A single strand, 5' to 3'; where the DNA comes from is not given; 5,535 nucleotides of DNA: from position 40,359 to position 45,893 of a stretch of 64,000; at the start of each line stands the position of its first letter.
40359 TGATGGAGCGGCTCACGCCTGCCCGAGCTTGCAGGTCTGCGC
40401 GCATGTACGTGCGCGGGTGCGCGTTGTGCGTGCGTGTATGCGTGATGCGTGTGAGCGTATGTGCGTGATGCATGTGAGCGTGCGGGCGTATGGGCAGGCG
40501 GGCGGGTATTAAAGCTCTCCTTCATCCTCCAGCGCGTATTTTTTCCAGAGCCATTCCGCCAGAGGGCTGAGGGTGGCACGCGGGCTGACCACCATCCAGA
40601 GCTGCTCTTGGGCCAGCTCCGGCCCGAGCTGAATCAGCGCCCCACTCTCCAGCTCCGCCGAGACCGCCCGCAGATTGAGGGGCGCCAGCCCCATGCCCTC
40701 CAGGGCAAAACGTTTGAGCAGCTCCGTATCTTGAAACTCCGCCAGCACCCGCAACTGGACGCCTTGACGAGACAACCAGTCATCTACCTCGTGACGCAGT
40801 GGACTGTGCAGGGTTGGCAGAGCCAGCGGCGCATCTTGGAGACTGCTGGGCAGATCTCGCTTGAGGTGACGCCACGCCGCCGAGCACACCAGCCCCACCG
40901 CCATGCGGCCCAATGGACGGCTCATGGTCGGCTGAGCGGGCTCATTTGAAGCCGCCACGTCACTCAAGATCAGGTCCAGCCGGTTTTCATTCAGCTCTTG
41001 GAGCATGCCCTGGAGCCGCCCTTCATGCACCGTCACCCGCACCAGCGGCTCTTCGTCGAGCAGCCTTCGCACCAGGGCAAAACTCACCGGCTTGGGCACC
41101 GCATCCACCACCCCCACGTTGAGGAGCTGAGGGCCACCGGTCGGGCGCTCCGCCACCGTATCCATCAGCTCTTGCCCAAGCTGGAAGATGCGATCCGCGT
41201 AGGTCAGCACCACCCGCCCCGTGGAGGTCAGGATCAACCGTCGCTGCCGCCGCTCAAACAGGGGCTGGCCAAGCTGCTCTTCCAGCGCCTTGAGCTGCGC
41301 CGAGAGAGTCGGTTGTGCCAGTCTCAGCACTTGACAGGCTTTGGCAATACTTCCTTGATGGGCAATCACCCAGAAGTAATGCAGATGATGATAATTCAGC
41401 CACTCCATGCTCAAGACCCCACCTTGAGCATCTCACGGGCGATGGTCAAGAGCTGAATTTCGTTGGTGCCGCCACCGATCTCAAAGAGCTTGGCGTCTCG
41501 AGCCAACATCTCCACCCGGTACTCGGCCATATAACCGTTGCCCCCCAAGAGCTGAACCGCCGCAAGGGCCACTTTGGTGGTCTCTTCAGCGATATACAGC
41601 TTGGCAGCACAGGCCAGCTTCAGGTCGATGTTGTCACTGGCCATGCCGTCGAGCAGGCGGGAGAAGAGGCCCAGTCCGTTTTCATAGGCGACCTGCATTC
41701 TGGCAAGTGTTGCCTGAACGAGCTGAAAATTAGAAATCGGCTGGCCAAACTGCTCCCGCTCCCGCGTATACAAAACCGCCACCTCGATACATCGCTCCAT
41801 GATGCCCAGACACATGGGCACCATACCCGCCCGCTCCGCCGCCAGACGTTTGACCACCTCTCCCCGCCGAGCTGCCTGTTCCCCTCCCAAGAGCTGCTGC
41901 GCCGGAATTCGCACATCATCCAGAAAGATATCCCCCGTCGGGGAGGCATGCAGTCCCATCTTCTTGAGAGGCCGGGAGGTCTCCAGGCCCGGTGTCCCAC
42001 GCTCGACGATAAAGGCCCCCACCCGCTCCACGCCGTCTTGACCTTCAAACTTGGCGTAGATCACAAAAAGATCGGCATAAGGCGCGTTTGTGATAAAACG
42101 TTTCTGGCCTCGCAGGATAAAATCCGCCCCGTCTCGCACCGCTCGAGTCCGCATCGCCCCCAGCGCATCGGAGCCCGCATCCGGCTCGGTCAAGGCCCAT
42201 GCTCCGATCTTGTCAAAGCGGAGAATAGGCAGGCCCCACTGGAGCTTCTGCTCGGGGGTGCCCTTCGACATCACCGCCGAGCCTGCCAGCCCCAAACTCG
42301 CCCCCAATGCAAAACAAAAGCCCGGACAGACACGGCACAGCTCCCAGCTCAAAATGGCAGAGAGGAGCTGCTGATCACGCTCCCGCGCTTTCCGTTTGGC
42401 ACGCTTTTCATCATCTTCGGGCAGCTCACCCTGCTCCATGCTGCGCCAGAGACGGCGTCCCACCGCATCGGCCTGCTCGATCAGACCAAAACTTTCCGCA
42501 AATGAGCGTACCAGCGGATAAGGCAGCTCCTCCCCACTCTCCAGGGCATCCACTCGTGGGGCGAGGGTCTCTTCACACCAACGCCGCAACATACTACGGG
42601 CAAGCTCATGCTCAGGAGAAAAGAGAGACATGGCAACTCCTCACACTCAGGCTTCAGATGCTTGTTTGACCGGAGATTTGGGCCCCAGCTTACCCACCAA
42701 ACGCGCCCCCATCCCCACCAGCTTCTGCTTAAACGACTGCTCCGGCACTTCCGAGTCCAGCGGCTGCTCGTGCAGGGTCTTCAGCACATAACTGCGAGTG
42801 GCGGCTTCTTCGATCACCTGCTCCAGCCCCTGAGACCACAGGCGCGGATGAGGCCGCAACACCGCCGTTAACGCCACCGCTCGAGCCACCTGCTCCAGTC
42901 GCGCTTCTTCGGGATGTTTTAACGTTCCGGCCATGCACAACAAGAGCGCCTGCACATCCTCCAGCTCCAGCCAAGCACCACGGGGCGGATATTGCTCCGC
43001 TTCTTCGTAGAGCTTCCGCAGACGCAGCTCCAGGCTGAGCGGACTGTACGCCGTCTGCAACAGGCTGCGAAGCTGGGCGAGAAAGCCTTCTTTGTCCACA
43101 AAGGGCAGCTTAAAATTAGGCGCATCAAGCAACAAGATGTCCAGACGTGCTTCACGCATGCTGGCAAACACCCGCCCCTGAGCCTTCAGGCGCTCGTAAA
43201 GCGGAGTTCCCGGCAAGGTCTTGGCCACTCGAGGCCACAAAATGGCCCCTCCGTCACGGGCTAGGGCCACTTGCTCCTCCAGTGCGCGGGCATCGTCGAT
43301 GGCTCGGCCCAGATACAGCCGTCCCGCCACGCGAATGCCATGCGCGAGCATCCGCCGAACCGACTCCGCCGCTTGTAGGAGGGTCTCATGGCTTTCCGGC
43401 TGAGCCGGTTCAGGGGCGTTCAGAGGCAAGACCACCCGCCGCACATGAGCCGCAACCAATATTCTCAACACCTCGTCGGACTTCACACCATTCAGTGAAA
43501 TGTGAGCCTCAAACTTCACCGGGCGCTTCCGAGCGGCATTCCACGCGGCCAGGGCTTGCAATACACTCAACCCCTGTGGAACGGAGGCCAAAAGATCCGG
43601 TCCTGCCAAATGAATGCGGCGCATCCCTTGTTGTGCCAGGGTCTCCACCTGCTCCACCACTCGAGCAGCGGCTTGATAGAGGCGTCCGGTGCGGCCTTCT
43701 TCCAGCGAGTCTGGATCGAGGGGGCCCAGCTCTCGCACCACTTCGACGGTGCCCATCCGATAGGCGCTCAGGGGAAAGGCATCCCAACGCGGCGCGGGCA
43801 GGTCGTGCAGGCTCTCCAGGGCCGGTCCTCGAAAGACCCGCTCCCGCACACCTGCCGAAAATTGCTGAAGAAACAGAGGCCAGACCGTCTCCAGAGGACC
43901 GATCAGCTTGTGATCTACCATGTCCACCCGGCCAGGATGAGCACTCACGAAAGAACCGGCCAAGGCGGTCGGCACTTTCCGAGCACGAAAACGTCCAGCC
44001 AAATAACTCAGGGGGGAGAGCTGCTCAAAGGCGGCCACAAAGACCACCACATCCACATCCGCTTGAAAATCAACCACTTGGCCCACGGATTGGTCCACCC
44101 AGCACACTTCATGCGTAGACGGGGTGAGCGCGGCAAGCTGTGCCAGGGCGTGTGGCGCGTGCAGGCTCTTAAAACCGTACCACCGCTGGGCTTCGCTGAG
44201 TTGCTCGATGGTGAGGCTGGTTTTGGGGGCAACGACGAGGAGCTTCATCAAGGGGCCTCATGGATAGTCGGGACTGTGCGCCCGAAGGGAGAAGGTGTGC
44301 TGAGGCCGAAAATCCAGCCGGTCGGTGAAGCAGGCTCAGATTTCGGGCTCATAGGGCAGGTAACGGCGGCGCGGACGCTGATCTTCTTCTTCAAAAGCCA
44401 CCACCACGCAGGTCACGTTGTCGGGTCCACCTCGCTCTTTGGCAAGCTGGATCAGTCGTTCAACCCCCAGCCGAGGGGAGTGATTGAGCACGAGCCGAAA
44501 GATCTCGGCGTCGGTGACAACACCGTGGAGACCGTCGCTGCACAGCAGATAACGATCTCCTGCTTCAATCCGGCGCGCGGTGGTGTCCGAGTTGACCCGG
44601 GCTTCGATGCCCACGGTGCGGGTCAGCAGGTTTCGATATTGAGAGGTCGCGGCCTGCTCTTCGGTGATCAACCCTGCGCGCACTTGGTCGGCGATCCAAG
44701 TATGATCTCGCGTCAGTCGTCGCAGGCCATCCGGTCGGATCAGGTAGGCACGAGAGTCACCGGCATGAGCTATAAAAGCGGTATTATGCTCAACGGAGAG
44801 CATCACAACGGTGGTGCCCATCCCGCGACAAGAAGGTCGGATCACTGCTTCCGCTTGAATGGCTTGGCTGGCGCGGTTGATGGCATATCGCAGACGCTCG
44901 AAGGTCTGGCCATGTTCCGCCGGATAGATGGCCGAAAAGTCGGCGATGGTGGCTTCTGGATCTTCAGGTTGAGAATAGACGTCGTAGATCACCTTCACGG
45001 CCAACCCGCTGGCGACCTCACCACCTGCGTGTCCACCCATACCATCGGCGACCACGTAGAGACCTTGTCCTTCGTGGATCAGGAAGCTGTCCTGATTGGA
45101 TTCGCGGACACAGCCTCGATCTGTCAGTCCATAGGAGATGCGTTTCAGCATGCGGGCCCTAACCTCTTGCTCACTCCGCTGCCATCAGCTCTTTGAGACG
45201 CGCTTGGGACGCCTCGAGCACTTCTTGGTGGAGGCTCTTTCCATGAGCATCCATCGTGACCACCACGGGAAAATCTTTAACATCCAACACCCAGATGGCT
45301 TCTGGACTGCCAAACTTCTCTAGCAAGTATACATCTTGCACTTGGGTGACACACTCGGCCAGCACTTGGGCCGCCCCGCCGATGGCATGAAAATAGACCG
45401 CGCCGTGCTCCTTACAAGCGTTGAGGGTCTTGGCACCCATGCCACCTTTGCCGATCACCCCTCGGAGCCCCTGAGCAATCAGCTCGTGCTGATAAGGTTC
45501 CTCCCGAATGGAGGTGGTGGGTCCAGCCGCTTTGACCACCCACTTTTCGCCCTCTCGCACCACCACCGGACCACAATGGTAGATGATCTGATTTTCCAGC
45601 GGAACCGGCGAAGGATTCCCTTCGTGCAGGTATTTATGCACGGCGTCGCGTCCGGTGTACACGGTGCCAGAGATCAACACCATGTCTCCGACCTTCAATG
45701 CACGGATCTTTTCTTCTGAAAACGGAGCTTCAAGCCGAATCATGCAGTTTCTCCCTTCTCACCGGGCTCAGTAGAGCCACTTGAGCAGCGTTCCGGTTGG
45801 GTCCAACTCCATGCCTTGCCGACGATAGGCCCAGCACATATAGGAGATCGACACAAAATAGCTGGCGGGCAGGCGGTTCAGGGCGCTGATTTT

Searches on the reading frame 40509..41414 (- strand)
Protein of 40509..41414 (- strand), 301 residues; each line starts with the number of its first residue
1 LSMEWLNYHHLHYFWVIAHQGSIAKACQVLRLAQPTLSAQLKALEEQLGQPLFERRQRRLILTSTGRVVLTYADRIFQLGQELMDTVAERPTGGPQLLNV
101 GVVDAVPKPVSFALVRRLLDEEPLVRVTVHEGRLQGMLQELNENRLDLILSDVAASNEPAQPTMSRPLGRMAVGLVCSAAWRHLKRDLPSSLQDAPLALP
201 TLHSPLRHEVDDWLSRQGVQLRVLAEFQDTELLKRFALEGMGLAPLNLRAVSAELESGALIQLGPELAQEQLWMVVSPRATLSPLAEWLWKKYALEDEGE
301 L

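Call 52: search_protein_families(library=pfam, proteins=[window:40509-41414:-], max_evalue=0.00001)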
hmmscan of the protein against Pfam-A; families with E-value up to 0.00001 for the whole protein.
window:40509-41414:- (301 aa): 2 families
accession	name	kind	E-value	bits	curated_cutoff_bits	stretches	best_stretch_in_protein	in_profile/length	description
PF03466.25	LysR_substrate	-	1.9e-25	89.9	28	1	97-290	7-201/209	LysR substrate binding domain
PF00126.33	HTH_1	-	1.2e-19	70.4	26.6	1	9-67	2-60/60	Bacterial regulatory helix-turn-helix protein, lysR family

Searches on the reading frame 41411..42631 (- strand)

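Call 52: search_protein_families(library=pfam, proteins=[window:41411-42631:-], max_evalue=0.00001)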
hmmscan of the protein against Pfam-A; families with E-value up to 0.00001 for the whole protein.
window:41411-42631:- (406 aa): 4 families
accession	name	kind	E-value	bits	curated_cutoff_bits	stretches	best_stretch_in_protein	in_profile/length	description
PF00441.29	Acyl-CoA_dh_1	-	4.4e-38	131.2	22.4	1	260-402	8-150/150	Acyl-CoA dehydrogenase, C-terminal domain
PF02770.24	Acyl-CoA_dh_M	-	2.8e-23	82.4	33.3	1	144-240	1-97/97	Acyl-CoA dehydrogenase, middle domain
PF02771.21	Acyl-CoA_dh_N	-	3.2e-09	37.6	22.9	0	91-136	64-109/113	Acyl-CoA dehydrogenase, N-terminal domain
PF08028.16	Acyl-CoA_dh_2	-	1.1e-07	32.7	22.7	1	270-382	3-125/134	Acyl-CoA dehydrogenase, C-terminal domain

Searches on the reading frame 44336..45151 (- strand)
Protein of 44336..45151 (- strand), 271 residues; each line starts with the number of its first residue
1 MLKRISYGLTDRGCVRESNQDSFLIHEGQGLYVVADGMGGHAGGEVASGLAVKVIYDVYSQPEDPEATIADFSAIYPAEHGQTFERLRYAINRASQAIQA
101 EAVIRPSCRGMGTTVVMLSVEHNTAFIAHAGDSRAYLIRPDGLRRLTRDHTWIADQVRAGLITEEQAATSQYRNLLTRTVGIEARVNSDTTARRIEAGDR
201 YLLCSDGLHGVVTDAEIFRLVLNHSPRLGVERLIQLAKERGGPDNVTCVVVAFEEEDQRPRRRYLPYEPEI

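Call 53: search_protein_families(library=pfam, proteins=[window:44336-45151:-], max_evalue=0.00001)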
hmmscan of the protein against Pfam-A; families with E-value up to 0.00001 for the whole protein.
window:44336-45151:- (271 aa): 2 families
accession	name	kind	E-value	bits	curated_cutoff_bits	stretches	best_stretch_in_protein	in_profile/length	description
PF13672.11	PP2C_2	-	1.6e-12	47.9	24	1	17-215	10-181/209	Protein phosphatase 2C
PF00481.26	PP2C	-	3.5e-10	40.4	20.3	1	88-151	77-141/255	Protein phosphatase 2C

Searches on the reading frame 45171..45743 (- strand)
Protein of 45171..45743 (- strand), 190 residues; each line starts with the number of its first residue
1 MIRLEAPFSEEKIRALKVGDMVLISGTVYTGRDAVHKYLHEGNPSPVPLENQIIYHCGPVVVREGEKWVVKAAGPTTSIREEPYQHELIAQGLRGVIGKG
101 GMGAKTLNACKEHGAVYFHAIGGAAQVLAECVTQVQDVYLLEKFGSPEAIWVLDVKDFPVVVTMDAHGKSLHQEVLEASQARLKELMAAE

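Call 53: search_protein_families(library=pfam, proteins=[window:45171-45743:-], max_evalue=0.00001)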
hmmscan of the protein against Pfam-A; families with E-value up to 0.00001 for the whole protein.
window:45171-45743:- (190 aa): 1 family
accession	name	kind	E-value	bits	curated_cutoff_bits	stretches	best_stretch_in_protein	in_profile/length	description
PF05683.17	Fumerase_C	-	2e-54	184.5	22.2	1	2-174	29-204/205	Fumarase C-terminus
